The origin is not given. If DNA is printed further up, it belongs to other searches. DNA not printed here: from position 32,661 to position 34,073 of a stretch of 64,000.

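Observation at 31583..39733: Two intronless mPR-like PAQR genes nested co-directionally inside an 8.1 kb intron that splits the vWA domain of the PARP4-like gene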

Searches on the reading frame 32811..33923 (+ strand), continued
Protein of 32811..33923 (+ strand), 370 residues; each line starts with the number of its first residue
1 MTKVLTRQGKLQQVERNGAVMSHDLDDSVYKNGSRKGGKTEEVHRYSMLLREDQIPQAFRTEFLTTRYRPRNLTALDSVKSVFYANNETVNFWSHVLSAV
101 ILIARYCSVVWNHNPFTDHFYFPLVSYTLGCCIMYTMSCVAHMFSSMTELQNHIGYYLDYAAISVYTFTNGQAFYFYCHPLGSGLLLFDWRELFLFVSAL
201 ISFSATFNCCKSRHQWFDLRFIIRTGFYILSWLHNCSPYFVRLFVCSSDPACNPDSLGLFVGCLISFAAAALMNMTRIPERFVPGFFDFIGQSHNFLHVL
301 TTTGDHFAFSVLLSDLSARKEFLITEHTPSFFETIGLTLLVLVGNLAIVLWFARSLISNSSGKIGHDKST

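Call 34: find_homologous_proteins(query=L001:13963-15090:+, max_evalue=0.00001)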
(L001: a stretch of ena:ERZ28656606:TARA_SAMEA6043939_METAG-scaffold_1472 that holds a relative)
Query L001:13963-15090:+ (375 aa): 79 proteins with E <= 0.00001 among 2884 candidates.
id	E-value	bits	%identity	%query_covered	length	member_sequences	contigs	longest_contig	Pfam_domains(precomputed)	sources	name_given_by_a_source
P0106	1.2e-249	845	98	100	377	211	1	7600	PF03006.27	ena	-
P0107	8.5e-195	665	78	99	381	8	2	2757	PF03006.27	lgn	-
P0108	4.9e-176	603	72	98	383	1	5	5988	PF03006.27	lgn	-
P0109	1.5e-175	602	72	98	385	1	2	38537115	PF03006.27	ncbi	ncbi:membrane progestin receptor gamma-B-like [Oculina patagonica]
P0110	6.6e-174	596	70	98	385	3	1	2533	PF03006.27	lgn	-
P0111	2.9e-172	591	71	99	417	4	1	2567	PF03006.27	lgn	-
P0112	1.6e-171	588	71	99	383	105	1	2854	PF03006.27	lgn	-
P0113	1.3e-170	585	69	99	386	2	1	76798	PF03006.27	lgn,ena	-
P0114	2.1e-170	585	70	99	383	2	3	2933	PF03006.27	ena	-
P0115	2.8e-169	581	70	98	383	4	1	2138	PF03006.27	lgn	-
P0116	4.4e-166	571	69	98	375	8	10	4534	PF03006.27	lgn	-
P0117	2.6e-164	565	68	92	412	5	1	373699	PF03006.27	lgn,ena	-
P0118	1.3e-157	543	66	98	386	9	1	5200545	PF03006.27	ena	-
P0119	2.4e-154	532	86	74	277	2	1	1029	PF03006.27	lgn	-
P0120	5.1e-154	531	64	99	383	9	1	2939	PF03006.27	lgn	-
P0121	6.9e-154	530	69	90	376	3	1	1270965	PF03006.27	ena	-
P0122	3.0e-153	528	69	90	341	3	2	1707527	PF03006.27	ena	-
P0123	2.7e-150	519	89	68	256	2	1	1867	PF03006.27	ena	-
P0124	3.7e-143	495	66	86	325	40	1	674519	PF03006.27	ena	-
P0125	4.5e-79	284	46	85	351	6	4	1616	PF03006.27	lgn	-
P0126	4.2e-77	278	39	98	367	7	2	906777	PF03006.27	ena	-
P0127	2.3e-76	275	42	88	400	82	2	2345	PF03006.27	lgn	-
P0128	4.8e-76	274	44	87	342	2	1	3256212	PF03006.27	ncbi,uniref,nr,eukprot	ncbi:predicted protein [Nematostella vectensis]|uniref:Uncharacterized protein n=1 Tax=Nematostella 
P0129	2.0e-75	272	42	88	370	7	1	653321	PF03006.27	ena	-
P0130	2.4e-75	272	43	88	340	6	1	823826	PF03006.27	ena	-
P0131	3.7e-75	271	41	91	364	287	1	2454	PF03006.27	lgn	-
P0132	5.1e-75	271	41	90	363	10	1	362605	PF03006.27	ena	-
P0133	3.2e-74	268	42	88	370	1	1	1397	PF03006.27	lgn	-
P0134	5.2e-74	268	41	90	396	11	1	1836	PF03006.27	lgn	-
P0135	5.3e-73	264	42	93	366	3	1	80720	PF03006.27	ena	-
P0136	1.1e-72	263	42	97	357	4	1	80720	PF03006.27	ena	-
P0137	2.2e-72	262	43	81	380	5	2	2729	PF03006.27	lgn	-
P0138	2.8e-72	262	42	86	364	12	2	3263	PF03006.27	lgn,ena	-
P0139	4.3e-72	261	40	89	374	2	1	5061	PF03006.27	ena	-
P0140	5.5e-72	261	45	87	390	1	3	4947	PF03006.27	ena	-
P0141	5.9e-72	261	40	91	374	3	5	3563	PF03006.27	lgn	-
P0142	6.8e-72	261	43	83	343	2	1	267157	PF03006.27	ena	-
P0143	2.8e-71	259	43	84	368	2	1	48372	PF03006.27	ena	-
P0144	4.8e-70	255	39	94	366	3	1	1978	PF03006.27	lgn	-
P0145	4.8e-70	255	42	92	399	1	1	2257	PF03006.27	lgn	-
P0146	5.4e-70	254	42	81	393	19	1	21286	PF03006.27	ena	-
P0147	8.6e-70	254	43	84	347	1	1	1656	PF03006.27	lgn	-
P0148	1.6e-69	253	39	93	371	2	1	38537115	PF03006.27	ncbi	ncbi:hypothetical protein ACROYT_G023947 [Oculina patagonica]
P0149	1.9e-69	253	43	85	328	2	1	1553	PF03006.27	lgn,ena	-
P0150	8.8e-68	247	39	94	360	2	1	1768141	PF03006.27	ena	-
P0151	1.5e-67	246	41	85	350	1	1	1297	PF03006.27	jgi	jgi:predicted membrane channel-forming protein YqfA (hemolysin III family)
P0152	1.8e-67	246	40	96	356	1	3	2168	PF03006.27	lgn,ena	-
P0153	1.8e-65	240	40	86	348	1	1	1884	PF03006.27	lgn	-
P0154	3.5e-63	232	38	90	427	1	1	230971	PF03006.27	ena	-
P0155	4.1e-63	232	39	89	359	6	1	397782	PF03006.27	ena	-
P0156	7.7e-62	228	39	87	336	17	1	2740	PF03006.27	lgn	-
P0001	3.7e-61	225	38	89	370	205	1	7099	PF03006.27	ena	-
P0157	9.4e-59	217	38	87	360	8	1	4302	PF03006.27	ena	-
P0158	3.0e-58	216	40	83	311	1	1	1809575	PF03006.27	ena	-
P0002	9.8e-58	214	36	97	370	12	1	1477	PF03006.27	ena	-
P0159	2.1e-57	213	37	96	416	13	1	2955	PF03006.27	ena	-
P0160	4.2e-57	212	38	92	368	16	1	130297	PF03006.27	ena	-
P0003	1.0e-56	211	36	96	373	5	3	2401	PF03006.27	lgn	-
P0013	3.6e-56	209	37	88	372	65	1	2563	PF03006.27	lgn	-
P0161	6.6e-56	208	37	95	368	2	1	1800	PF03006.27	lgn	-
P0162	1.1e-55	207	38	86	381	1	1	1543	PF03006.27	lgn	-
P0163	3.2e-55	206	41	83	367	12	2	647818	PF03006.27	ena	-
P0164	3.4e-55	206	37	95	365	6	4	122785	PF03006.27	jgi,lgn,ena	jgi:predicted membrane channel-forming protein YqfA (hemolysin III family)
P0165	4.2e-55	205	38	87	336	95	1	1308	PF03006.27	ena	-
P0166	1.1e-54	204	40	83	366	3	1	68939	PF03006.27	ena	-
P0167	1.7e-54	203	38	90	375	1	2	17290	PF03006.27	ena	-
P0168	1.2e-53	201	39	84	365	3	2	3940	PF03006.27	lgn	-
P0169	8.5e-49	185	45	61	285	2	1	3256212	PF03006.27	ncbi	ncbi:predicted protein, partial [Nematostella vectensis]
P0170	1.5e-48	184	34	94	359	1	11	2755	PF03006.27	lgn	-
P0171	4.9e-48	182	36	87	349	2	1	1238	PF03006.27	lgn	-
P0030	1.1e-43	168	33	89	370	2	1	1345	PF03006.27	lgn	-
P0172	3.2e-42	163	40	57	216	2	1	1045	PF03006.27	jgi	-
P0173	2.7e-41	160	34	82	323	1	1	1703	PF03006.27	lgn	-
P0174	6.9e-39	152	37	75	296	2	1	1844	PF03006.27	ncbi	-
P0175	4.0e-35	140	32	85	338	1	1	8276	PF03006.27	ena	-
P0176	7.8e-35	139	38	61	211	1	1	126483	PF03006.27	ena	-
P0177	1.6e-33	134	28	94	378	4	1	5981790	PF03006.27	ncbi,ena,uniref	ncbi:membrane progestin receptor gamma-A-like [Halichondria panicea]|uniref:membrane progestin recep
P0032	6.8e-28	116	28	83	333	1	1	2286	PF03006.27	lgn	-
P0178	9.6e-8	50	51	14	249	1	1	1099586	PF03006.27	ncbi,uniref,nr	ncbi:Hly-III-related protein [Cordyceps fumosorosea ARSEF 2679]|uniref:Hly-III-related protein n=1 T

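Call 35: list_cluster_members(proteins=[P0106, P0107, P0109, P0118, P0128])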
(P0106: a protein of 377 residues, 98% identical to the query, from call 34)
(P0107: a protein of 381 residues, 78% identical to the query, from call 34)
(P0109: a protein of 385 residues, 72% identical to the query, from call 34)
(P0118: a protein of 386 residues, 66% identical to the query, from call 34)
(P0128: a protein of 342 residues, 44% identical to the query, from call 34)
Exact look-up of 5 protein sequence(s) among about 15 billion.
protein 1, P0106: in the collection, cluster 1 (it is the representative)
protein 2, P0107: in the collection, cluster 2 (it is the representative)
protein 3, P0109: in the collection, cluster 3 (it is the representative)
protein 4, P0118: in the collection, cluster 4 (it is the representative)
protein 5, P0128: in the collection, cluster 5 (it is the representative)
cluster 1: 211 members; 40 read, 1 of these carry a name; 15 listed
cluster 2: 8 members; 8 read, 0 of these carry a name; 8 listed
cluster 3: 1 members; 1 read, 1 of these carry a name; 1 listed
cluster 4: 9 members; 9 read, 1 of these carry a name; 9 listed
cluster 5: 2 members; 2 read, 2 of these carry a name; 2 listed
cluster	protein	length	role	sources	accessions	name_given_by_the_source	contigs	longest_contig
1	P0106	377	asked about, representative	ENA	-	-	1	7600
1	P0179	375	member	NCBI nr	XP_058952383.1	membrane progestin receptor gamma-A-like [Pocillopora verrucosa]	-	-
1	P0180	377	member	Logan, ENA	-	-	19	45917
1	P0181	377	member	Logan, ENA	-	-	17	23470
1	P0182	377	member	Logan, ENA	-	-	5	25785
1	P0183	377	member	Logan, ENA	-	-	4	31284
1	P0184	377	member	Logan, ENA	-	-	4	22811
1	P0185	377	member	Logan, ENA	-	-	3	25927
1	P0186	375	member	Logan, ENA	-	-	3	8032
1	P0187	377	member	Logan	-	-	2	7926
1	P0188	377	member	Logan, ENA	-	-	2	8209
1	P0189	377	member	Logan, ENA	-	-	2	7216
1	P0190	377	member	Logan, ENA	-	-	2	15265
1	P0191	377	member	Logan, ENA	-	-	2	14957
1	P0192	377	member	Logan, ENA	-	-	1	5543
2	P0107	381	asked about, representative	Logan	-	-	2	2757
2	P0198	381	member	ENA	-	-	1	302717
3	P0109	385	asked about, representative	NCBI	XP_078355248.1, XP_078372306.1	membrane progestin receptor gamma-B-like [Oculina patagonica]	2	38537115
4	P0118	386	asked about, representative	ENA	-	-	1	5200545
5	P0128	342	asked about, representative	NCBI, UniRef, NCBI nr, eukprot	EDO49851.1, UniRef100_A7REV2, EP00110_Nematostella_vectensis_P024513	predicted protein [Nematostella vectensis] | Uncharacterized protein n=1 Tax=Nematostella vectensis TaxID=45351 RepID=A7REV2_NEMVE | XP_001641914.1 predicted protein [Nematostella vectensis]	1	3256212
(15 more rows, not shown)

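Call 37: find_encoding_contigs(protein=P0180, flank=10000, max_places=4)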
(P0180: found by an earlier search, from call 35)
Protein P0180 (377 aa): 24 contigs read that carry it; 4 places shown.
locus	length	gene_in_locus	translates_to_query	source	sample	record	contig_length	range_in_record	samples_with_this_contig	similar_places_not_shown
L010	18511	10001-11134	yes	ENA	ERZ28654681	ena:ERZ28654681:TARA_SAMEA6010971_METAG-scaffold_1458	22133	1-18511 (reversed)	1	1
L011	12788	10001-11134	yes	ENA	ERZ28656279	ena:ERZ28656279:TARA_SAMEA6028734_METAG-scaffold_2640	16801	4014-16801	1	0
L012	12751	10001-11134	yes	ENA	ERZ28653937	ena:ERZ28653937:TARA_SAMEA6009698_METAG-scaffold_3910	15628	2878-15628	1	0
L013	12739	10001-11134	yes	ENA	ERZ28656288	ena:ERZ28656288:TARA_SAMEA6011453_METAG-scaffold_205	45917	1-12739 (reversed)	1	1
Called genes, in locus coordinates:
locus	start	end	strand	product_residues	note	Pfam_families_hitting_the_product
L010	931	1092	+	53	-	-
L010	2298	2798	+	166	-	-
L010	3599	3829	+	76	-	-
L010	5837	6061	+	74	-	-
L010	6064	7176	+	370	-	PF03006:HlyIII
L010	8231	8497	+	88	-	-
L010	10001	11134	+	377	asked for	PF03006:HlyIII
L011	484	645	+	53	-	-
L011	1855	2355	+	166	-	-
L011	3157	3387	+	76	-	-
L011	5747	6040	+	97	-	-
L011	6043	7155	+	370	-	PF03006:HlyIII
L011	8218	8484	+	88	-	-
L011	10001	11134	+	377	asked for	PF03006:HlyIII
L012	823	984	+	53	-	-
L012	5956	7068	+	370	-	PF03006:HlyIII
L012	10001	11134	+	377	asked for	PF03006:HlyIII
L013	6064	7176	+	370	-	PF03006:HlyIII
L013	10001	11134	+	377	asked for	PF03006:HlyIII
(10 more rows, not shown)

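Call 39: find_encoding_contigs(protein=P0052, flank=5000, max_places=3)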
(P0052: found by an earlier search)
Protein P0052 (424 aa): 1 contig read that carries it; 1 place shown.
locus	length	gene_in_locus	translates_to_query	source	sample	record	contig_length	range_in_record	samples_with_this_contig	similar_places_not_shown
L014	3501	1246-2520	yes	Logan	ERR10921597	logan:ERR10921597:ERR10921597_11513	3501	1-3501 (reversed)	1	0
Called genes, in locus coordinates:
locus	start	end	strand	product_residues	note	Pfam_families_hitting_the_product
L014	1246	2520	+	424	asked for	PF03006:HlyIII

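Call 40: find_encoding_contigs(protein=P0107, flank=5000, max_places=3)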
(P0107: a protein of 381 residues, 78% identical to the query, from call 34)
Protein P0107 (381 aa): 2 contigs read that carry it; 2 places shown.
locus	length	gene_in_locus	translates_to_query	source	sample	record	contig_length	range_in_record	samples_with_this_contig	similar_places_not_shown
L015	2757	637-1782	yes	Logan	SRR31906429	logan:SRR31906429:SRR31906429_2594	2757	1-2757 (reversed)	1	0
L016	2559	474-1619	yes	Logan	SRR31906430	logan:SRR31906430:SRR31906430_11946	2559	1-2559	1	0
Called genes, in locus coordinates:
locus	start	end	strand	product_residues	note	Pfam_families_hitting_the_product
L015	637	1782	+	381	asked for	PF03006:HlyIII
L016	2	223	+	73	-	?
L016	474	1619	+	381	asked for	PF03006:HlyIII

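Call 42: find_encoding_contigs(protein=P0198, flank=10000, max_places=2)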
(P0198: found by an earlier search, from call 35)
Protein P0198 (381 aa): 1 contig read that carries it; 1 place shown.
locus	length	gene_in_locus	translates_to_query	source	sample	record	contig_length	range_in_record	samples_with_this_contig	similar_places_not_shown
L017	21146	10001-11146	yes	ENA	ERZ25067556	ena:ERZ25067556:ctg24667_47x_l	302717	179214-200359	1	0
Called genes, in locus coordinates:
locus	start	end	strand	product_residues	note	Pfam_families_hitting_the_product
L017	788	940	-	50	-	-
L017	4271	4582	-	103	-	-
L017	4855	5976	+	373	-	PF03006:HlyIII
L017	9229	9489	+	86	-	-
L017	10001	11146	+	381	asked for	PF03006:HlyIII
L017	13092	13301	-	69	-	-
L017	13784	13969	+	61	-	-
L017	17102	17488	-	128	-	-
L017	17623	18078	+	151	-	-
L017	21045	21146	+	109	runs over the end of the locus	-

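Call 45: find_encoding_contigs(protein=P0128, flank=10000, max_places=2)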
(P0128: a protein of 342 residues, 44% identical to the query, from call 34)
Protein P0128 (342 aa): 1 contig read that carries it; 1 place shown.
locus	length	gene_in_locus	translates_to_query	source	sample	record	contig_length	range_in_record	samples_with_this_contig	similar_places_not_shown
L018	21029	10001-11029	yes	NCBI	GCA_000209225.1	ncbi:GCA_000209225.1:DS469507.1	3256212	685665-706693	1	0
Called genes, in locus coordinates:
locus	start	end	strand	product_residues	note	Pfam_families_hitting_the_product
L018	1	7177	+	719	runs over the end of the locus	PF05649:Peptidase_M13_N, PF01431:Peptidase_M13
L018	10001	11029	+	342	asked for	PF03006:HlyIII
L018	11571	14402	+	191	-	PF08213:COX24_C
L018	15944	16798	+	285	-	PF03006:HlyIII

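Call 58: predict_structure(alignment_id=A1)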
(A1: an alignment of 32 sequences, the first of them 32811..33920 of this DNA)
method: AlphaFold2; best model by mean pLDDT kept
length: 370 residues; sequences in the alignment: 32
mean_pLDDT: 83.1   pTM: 0.81
mean pLDDT of the five models: 83.1, 81.9, 81.9, 80.0, 77.4
residues with pLDDT >= 90: 216; 70-90: 99; 50-70: 9; < 50: 46
segments of 3 or more residues with pLDDT < 50: 1-37, 362-370
pLDDT, mean of each block of 10 residues (from residue 1): 28 26 27 40 77 87 87 92 89 92 92 86 96 96 92 94 97 95 89 97 96 83 89 94 86 93 95 88 84 86 95 95 90 97 98 86 40
secondary structure, 60 per line:
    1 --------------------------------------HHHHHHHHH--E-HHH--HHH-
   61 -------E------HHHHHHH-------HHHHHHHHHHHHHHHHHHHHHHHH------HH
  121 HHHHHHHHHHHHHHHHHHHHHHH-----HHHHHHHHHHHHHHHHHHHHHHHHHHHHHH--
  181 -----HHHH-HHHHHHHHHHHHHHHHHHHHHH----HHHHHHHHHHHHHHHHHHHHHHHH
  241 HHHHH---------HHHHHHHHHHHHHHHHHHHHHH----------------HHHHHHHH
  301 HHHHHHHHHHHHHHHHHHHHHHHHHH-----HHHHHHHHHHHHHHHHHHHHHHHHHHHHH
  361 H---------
elements in order: H39-47 H75-81 H89-112 H119-143 H149-178 H186-189 H191-212 H217-245 H255-276 H293-326 H332-361

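Call 60: fold_search(model_id=the predicted structure, library=pdb)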
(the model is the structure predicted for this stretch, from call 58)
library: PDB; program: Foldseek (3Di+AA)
matches with E <= 10: 935; with E <= 0.001: 8
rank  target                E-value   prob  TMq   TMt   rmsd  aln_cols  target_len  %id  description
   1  5lwy_A                8.6e-09  1.00  0.63  0.80   3.5       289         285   19  Revised crystal structure of the human adiponectin receptor 2 in complex with a C18 free fatty acid (released 2017-03-22)
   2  5lx9_A                8.6e-09  1.00  0.62  0.80   3.5       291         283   20  CRYSTAL STRUCTURE OF HUMAN ADIPONECTIN RECEPTOR 2 IN COMPLEX WITH A C18 FREE FATTY ACID AT 2.4 ANGSTROM RESOLUTION (released 2017-03-22)
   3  5lxg_A                9.4e-09  1.00  0.58  0.74   4.4       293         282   21  Revised crystal structure of the human adiponectin receptor 1 in an open conformation (released 2017-03-22)
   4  6krz_B                1.3e-08  1.00  0.62  0.80   3.4       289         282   20  Crystal structure of the human adiponectin receptor 1 D208A mutant (released 2020-08-19)
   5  6ks0_A                2.4e-08  1.00  0.57  0.73   4.6       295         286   21  Crystal structure of the human adiponectin receptor 1 (released 2020-08-19)
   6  5lxa_A                2.8e-08  1.00  0.62  0.80   4.1       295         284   20  CRYSTAL STRUCTURE OF HUMAN ADIPONECTIN RECEPTOR 2 IN COMPLEX WITH A C18 FREE FATTY ACID AT 3.0 ANGSTROM RESOLUTION (released 2017-03-22)
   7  6ks1_A                2.9e-08  1.00  0.62  0.79   3.5       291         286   20  Crystal structure of the human adiponectin receptor 2 (released 2020-08-19)
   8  6krz_A                5.0e-08  1.00  0.60  0.76   3.7       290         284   22  Crystal structure of the human adiponectin receptor 1 D208A mutant (released 2020-08-19)
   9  7vgy_A                3.2e-02  0.99  0.34  0.41   8.6       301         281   12  Melatonin receptor1-2-Iodomelatonin-Gicomplex (released 2022-03-02)
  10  8r97_B                3.9e-02  1.00  0.37  0.44   6.4       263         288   13  Crystal structure of the cryorhodopsin CryoR2 at pH 4.6, type B crystals, non-illuminated state (released 2024-12-11)
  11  2z73_B                4.1e-02  0.96  0.32  0.33  11.6       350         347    6  Crystal structure of squid rhodopsin (released 2008-05-13)
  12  8yky_R                4.3e-02  1.00  0.41  0.53   6.9       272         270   12  Structure of human class T GPCR TAS2R14-Ggustducin complex with agonist 28.1 (released 2024-07-10)
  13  8r97_F                4.3e-02  1.00  0.38  0.45   6.3       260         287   13  Crystal structure of the cryorhodopsin CryoR2 at pH 4.6, type B crystals, non-illuminated state (released 2024-12-11)
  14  8r96_D                5.2e-02  1.00  0.39  0.46   6.3       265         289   13  Crystal structure of the cryorhodopsin CryoR2 at pH 4.6, type A crystals (released 2024-12-11)
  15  8tyw_A                6.2e-02  0.99  0.34  0.45   8.3       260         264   10  cryo-EM structure of GPR6-Gs-Nb35 complex (released 2024-12-04)
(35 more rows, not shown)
